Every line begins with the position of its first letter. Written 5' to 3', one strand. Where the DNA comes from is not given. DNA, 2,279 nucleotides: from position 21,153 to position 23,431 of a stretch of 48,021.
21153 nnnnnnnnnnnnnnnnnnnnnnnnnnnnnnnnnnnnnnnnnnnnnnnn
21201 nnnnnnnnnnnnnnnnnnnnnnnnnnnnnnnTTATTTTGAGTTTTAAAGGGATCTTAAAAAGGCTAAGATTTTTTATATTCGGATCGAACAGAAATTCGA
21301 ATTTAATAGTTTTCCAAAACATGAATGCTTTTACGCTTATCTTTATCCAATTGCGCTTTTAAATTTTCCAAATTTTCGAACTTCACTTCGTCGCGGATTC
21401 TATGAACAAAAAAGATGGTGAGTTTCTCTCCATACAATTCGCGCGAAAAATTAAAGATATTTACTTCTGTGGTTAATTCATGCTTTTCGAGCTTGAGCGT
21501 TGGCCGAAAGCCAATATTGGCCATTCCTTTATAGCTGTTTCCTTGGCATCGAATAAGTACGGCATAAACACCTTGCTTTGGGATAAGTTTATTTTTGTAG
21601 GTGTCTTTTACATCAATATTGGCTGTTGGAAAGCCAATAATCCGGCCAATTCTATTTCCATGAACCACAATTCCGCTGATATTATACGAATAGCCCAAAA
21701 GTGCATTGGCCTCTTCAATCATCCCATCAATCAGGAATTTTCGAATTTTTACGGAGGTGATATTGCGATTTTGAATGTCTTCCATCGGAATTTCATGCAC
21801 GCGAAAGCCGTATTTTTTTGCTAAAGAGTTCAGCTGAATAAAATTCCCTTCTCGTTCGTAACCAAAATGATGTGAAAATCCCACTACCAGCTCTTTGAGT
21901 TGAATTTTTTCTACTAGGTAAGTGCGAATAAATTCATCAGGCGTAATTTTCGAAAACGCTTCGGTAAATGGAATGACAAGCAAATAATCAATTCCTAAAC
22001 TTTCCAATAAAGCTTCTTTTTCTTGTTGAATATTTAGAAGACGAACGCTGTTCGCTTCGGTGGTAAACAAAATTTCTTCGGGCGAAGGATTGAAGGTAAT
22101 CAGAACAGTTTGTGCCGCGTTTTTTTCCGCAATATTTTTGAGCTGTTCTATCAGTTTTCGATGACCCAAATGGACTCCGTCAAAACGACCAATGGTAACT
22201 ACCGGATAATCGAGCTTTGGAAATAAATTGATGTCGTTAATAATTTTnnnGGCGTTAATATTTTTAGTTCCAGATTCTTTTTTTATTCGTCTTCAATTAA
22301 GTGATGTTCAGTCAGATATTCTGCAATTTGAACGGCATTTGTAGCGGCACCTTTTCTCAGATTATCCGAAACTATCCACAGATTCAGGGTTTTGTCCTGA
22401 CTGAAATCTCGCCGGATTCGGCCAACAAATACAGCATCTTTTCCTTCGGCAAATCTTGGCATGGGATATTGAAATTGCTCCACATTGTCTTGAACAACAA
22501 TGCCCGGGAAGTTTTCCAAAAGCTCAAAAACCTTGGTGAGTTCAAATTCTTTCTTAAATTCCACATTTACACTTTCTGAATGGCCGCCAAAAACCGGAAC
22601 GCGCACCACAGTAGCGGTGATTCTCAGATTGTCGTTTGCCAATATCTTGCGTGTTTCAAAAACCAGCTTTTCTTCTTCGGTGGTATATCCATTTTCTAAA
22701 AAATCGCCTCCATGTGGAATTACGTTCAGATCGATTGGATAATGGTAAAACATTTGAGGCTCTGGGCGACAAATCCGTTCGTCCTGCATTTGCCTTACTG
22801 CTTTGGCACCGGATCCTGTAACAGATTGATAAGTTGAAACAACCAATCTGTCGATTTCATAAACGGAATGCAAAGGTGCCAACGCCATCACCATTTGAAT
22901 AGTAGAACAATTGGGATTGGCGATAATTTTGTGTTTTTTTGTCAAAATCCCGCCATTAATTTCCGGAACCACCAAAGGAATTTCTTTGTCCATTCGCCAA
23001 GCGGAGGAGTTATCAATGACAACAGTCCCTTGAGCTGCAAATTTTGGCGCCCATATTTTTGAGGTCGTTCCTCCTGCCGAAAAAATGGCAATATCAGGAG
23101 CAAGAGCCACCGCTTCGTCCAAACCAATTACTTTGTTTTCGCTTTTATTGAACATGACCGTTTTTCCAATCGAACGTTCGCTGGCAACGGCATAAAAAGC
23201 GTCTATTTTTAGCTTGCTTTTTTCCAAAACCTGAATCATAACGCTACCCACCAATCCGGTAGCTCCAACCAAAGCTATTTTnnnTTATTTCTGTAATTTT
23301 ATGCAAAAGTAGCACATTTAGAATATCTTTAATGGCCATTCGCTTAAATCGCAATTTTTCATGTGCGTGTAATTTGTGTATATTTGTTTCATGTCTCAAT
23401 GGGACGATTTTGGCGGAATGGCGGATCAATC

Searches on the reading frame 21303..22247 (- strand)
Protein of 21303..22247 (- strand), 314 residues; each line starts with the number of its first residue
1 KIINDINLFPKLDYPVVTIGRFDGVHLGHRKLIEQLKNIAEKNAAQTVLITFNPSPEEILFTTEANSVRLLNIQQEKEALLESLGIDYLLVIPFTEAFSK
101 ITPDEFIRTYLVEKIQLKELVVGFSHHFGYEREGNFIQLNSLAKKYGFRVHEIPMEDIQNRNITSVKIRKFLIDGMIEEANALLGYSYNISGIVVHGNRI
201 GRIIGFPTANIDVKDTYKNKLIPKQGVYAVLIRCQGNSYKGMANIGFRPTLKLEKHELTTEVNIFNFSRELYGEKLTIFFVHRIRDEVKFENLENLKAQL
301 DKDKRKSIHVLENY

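Call 8: search_protein_families(library=pfam, proteins=[window:21303-22247:-], max_evalue=0.001)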
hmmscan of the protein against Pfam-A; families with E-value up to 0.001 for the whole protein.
window:21303-22247:- (314 aa): 3 families
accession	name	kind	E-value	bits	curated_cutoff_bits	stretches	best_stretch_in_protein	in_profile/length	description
PF06574.18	FAD_syn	-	4.5e-47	160.2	27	1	16-165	9-156/158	FAD synthetase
PF01687.23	Flavokinase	-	1.4e-40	138.8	19.6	1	184-308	1-121/124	Riboflavin kinase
PF01467.32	CTP_transf_like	-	7.3e-06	26.7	21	1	18-76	2-57/133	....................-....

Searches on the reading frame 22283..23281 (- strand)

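Call 8: search_protein_families(library=pfam, proteins=[window:22283-23281:-], max_evalue=0.001)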
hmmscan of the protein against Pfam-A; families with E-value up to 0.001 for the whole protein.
window:22283-23281:- (332 aa): 2 families
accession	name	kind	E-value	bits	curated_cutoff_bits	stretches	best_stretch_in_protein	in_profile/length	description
PF02774.23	Semialdhyde_dhC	-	8.6e-46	156.8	26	1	134-310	1-184/184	Semialdehyde dehydrogenase, dimerisation domain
PF01118.30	Semialdhyde_dh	-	1.6e-28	100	26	1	1-110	1-115/121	Semialdehyde dehydrogenase, NAD binding domain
